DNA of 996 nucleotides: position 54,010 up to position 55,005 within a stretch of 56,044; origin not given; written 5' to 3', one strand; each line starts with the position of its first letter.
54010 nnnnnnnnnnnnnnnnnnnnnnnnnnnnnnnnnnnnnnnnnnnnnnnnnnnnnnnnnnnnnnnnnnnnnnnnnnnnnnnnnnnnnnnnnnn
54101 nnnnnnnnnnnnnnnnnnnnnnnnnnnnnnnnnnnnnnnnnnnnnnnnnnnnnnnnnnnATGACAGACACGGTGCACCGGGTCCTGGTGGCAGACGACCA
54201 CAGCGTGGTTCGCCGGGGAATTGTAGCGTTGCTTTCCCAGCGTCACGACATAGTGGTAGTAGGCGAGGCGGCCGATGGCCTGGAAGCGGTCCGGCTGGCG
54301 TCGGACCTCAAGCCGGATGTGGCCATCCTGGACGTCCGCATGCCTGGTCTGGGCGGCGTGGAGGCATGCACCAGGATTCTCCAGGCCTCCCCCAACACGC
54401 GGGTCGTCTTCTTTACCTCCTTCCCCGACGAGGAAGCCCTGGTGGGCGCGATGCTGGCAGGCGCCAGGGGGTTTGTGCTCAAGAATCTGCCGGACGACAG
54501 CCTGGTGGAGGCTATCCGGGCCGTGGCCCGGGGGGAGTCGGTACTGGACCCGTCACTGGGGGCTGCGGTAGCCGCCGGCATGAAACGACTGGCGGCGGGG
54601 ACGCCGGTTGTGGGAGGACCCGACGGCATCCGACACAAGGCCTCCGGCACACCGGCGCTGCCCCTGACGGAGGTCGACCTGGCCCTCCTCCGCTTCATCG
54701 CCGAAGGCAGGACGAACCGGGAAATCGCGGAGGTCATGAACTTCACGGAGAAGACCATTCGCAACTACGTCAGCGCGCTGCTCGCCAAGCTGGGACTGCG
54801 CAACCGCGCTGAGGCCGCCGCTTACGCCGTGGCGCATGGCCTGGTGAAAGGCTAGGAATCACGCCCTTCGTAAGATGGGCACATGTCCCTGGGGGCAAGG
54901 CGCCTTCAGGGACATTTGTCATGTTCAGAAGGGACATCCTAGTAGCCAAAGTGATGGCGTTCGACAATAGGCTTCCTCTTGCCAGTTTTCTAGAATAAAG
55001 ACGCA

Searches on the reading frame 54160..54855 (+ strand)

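Call 56: search_protein_families(library=pfam, proteins=[window:54160-54855:+], max_evalue=0.00001)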
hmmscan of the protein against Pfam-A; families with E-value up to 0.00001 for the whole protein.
window:54160-54855:+ (231 aa): 2 families
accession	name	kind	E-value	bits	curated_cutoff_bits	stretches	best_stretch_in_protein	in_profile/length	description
PF00072.30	Response_reg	-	3.8e-26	91.9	30.2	1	8-120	1-111/111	Response regulator receiver domain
PF00196.25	GerE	-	3.7e-13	49.3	23.5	1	168-223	2-57/57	Bacterial regulatory proteins, luxR family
